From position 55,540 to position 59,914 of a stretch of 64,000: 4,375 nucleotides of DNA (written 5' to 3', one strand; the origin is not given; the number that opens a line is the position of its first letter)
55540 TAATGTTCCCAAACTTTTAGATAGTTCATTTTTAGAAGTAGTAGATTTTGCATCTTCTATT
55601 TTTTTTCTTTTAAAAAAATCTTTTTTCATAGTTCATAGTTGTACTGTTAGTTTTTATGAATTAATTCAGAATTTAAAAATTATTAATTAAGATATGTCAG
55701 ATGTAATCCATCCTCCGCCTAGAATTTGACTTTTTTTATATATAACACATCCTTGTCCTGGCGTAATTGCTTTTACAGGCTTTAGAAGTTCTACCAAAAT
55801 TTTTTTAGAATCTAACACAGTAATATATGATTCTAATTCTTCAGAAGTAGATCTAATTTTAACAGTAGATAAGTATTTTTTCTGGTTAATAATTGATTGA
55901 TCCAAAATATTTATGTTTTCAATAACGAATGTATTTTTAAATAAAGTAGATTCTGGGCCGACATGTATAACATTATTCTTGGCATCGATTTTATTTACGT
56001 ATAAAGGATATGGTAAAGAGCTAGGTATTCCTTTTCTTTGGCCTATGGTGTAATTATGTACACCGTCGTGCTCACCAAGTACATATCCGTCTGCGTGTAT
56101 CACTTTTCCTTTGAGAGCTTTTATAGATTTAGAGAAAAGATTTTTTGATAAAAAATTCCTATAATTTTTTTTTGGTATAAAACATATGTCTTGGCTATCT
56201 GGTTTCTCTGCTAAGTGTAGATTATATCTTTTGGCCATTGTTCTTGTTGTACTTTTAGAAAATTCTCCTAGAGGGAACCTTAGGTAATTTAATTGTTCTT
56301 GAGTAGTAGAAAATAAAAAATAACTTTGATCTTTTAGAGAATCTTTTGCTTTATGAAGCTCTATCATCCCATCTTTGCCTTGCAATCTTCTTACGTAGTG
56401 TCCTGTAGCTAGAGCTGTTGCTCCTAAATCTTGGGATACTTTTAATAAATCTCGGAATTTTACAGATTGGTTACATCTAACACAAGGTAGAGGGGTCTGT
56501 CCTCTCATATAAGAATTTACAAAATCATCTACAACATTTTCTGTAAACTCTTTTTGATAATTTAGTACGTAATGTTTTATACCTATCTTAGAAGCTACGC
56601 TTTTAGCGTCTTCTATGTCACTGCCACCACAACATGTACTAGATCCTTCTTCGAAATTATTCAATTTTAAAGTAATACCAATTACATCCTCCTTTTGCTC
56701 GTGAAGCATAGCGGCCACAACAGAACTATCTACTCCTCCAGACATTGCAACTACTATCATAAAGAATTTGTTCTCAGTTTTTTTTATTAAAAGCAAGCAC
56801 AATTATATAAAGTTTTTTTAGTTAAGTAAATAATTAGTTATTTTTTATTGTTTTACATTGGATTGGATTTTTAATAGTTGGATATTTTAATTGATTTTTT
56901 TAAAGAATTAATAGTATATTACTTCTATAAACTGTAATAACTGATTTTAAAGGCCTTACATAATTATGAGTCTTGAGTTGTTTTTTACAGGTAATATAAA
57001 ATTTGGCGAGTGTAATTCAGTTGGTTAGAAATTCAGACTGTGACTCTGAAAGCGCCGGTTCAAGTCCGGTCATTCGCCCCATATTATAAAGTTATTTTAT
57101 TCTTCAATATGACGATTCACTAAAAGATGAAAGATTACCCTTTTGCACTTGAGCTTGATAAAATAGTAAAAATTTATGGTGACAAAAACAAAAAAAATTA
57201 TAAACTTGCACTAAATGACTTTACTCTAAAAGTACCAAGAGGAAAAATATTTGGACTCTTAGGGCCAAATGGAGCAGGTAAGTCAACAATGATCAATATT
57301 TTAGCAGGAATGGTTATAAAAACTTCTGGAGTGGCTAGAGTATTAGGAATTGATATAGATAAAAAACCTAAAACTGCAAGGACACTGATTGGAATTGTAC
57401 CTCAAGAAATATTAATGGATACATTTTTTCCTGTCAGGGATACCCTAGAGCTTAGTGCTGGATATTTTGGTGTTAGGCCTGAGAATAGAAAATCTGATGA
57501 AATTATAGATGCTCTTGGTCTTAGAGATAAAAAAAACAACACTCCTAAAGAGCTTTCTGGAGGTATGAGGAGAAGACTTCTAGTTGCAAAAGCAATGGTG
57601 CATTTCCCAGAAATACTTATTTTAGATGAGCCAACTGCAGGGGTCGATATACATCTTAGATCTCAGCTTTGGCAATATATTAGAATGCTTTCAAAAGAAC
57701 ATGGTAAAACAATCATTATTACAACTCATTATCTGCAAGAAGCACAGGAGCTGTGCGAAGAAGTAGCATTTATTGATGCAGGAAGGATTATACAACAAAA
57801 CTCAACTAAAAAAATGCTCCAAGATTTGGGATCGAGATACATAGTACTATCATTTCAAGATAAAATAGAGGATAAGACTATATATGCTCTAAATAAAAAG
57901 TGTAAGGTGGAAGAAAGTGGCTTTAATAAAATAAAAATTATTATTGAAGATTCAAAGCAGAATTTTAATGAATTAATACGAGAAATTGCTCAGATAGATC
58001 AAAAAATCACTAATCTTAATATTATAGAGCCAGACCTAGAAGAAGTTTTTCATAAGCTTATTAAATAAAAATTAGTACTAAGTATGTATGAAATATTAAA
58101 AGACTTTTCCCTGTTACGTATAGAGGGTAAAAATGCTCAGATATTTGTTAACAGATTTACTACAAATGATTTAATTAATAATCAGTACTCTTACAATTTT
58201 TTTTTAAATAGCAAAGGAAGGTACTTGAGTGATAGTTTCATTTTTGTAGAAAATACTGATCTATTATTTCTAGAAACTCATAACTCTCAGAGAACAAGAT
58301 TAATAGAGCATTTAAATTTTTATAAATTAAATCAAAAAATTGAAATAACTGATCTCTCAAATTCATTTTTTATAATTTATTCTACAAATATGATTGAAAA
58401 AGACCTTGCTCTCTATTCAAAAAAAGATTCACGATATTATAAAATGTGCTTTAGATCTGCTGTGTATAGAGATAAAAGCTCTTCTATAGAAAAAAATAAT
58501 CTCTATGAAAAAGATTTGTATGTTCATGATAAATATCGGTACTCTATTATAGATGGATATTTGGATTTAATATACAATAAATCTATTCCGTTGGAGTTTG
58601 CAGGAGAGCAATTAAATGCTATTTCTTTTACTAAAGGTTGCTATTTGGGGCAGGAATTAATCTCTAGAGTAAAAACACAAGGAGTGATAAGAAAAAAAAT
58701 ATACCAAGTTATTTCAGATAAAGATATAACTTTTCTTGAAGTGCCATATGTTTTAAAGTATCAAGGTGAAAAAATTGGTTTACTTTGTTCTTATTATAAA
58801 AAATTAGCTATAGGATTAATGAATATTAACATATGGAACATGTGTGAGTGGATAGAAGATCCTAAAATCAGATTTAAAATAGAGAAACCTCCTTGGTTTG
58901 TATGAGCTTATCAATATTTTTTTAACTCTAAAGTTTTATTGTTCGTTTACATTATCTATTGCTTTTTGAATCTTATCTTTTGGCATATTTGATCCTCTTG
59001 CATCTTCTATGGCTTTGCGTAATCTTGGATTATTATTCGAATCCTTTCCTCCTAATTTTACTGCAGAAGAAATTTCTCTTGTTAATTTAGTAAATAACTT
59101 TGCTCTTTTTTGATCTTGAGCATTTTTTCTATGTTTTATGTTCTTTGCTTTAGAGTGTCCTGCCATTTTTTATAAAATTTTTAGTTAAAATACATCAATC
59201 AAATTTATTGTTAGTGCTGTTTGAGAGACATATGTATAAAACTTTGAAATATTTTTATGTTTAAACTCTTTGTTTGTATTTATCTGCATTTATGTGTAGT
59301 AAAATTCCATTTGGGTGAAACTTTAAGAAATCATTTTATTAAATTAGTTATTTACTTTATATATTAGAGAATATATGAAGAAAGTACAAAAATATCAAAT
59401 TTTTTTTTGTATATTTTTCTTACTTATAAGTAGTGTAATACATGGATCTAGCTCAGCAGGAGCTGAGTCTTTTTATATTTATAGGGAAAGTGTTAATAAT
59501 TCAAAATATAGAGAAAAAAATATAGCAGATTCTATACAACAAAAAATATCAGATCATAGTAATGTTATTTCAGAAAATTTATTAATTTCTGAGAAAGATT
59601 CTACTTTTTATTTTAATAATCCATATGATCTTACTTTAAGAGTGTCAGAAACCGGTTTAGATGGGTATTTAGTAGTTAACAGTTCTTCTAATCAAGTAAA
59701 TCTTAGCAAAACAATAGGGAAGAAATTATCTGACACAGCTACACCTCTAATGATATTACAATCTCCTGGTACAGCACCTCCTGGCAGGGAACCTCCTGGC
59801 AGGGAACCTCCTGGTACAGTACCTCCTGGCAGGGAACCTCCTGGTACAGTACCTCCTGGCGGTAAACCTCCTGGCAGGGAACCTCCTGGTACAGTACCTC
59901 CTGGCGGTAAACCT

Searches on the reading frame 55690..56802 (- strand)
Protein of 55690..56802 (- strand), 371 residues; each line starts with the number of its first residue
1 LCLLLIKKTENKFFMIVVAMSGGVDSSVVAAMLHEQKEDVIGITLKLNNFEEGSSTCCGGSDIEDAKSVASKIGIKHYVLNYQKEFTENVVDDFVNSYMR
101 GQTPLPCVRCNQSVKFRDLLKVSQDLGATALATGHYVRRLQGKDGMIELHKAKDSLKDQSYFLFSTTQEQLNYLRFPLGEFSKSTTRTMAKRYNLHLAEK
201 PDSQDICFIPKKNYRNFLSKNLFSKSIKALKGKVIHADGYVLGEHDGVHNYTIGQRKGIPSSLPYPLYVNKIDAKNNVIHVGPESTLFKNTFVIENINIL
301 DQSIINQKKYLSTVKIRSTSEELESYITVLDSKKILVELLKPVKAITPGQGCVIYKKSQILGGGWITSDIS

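Call 16: search_protein_families(library=ncbifam, proteins=[window:55690-56802:-], max_evalue=0.00001)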
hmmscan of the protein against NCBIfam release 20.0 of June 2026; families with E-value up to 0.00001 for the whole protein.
window:55690-56802:- (371 aa): 8 families
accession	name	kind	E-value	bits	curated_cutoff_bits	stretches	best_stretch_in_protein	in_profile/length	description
NF001138.1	PRK00143.1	equivalog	2.1e-124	414.9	284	1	16-366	2-345/345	tRNA 2-thiouridine(34) synthase MnmA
TIGR00420.1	trmU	equivalog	2e-101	339.4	236.95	1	16-366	3-351/351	tRNA 2-thiouridine(34) synthase MnmA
NF011258.0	PRK14664.1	equivalog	1.9e-73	247.6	680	1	15-369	7-348/362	tRNA 2-thiouridine(34) synthase MnmA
NF011259.0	PRK14665.1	equivalog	5e-67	226.4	364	1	15-367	7-359/360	tRNA 2-thiouridine(34) synthase MnmA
NF047749.1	tRNAThiolNcsA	equivalog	3.7e-08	32.9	500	1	15-137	55-172/322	tRNA 2-thiolation protein NcsA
TIGR00268.2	TIGR00268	equivalog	1.1e-07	31.5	150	1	15-91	15-85/259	ATP-dependent sacrificial sulfur transferase LarE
NF010392.0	PRK13820.1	equivalog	5.5e-07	28.9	512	1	16-134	5-116/395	argininosuccinate synthase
NF010587.0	PRK13980.1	equivalog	6.6e-07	28.8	255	1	12-96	30-103/267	NAD+ synthase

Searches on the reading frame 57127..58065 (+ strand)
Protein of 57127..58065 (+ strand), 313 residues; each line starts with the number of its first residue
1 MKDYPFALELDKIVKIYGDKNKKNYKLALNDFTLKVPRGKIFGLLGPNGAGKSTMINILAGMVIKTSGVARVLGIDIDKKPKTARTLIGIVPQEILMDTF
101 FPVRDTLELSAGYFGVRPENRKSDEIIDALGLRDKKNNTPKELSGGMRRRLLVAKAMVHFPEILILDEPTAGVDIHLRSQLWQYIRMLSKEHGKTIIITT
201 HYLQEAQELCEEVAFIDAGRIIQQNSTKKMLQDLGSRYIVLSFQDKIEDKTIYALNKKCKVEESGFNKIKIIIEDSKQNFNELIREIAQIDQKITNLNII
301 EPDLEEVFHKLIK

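Call 16: search_protein_families(library=ncbifam, proteins=[window:57127-58065:+], max_evalue=0.00001)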
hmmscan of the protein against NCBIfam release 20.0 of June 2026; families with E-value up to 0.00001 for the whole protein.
window:57127-58065:+ (313 aa): 185 families (the best 25 are shown)
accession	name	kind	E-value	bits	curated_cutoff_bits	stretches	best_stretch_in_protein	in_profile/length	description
TIGR01188.1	drrA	subfamily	1.3e-72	244.6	312.45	1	27-312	7-301/302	daunorubicin resistance ABC transporter, ATP-binding protein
TIGR03522.1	GldA_ABC_ATP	equivalog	2.8e-53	181.3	402.6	1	8-311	3-300/301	gliding motility-associated ABC transporter ATP-binding subunit GldA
NF010060.0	PRK13537.1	equivalog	1.6e-51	175.1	521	1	8-239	16-243/314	nodulation factor ABC transporter ATP-binding protein NodI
NF033858.1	ABC2_perm_RbbA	equivalog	1.8e-51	175.1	1050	1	27-255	280-509/909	ribosome-associated ATPase/putative transporter RbbA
NF010059.0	PRK13536.1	equivalog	7.2e-51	172.9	549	1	6-237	42-269/342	nodulation factor ABC transporter ATP-binding protein NodI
TIGR01288.1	nodI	equivalog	1.8e-47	161.8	424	1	6-240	3-233/303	nodulation factor ABC transporter ATP-binding protein NodI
TIGR03864.1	PQQ_ABC_ATP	hypoth_equivalog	3.9e-47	160.7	302.25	1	9-243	3-232/236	ABC transporter, ATP-binding subunit, PQQ-dependent alcohol dehydrogenase system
TIGR04521.1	ECF_ATPase_2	equivalog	4.6e-40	137.4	330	1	9-233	2-235/279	energy-coupling factor transporter ATPase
TIGR04406.1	LPS_export_lptB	equivalog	1.1e-36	126.3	240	1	24-240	12-232/239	LPS export ABC transporter ATP-binding protein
TIGR00968.1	3a0106s01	subfamily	3.2e-36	125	342.75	1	26-243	13-230/237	sulfate ABC transporter ATP-binding protein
TIGR03740.1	galliderm_ABC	subfamily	1.2e-35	123.3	309.75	1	25-229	12-210/223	lantibiotic protection ABC transporter ATP-binding subunit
NF040840.2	tungstate_WtpC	equivalog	3.2e-34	118.8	440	1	23-233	9-221/347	tungstate ABC transporter ATP-binding protein WtpC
TIGR04520.1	ECF_ATPase_1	equivalog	4.8e-34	118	315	1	11-233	4-226/269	energy-coupling factor transporter ATPase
TIGR03265.1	PhnT2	equivalog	1.3e-33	116.7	457.7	1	21-239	12-231/353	putative 2-aminoethylphosphonate ABC transporter ATP-binding protein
NF047565.1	PSM_export_PmtA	equivalog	4.4e-33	114.8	350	1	23-293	11-270/282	phenol-soluble modulin export ABC transporter ATP-binding protein PmtA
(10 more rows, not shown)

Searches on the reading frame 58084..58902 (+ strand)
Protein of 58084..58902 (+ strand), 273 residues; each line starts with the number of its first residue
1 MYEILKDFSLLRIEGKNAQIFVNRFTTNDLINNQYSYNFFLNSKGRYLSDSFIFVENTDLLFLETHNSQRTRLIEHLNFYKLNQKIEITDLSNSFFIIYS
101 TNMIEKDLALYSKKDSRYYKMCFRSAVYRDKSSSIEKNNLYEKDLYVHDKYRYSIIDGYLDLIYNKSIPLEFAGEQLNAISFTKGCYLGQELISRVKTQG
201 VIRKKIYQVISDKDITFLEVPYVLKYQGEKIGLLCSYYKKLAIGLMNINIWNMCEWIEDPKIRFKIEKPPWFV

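Call 16: search_protein_families(library=ncbifam, proteins=[window:58084-58902:+], max_evalue=0.00001)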
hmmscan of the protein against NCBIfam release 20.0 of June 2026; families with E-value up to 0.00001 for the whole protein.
window:58084-58902:+ (273 aa): 2 families
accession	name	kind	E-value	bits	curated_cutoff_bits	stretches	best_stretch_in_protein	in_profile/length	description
TIGR03317.2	CAF17_like_YgfZ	equivalog_domain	1e-14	54.8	49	1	160-214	15-69/113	CAF17-like 4Fe-4S cluster assembly/insertion protein YgfZ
NF007110.0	PRK09559.1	equivalog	2.9e-12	46.2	219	1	168-209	210-251/327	tRNA-modifying protein YgfZ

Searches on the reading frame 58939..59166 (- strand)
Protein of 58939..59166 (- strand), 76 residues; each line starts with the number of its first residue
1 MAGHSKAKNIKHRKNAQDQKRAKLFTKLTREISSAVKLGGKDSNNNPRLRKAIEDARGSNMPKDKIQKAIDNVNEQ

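Call 16: search_protein_families(library=ncbifam, proteins=[window:58939-59166:-], max_evalue=0.00001)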
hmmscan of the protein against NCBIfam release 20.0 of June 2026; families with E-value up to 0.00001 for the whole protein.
window:58939-59166:- (76 aa): 3 families
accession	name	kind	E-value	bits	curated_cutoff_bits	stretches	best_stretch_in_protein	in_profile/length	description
NF001030.0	PRK00110.1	equivalog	9e-31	107.4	243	1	1-74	1-74/245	YebC/PmpR family DNA-binding transcriptional regulator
TIGR01033.1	TIGR01033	subfamily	9.9e-28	97.5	208.75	1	1-73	1-73/238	YebC/PmpR family DNA-binding transcriptional regulator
NF009044.0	PRK12378.1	subfamily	1.1e-19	71.1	196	1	7-74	5-72/239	YebC/PmpR family DNA-binding transcriptional regulator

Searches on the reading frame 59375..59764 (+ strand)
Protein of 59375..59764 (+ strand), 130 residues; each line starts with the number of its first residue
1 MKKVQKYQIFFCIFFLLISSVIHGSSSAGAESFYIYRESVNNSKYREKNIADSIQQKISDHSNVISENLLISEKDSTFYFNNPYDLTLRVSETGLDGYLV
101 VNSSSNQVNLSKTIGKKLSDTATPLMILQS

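Call 67: search_protein_families(library=pfam, proteins=[window:59450-59764:+], max_evalue=10)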
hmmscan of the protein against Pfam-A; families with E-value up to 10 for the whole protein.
window:59450-59764:+ (105 aa): 0 families

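Call 69: find_homologous_proteins(query=window:59375-59764:+, max_evalue=10)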
Query window:59375-59764:+: 19 candidates shared short words with the query, none scored E <= 10.

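Call 77: predict_structure(protein=window:59450-59764:+)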
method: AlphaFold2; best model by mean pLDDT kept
length: 105 residues; sequences in the alignment: 1
mean_pLDDT: 35.0   pTM: 0.23
mean pLDDT of the five models: 35.0, 33.1, 32.9, 31.5, 30.1
residues with pLDDT >= 90: 0; 70-90: 0; 50-70: 0; < 50: 105
segments of 3 or more residues with pLDDT < 50: 1-105
pLDDT, mean of each block of 10 residues (from residue 1): 31 34 41 39 38 39 36 35 31 30 27
secondary structure, 60 per line:
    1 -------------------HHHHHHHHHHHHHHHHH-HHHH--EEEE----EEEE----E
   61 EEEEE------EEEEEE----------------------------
elements in order: H20-36 H38-41 E44-47 E52-55 E60-65 E72-77
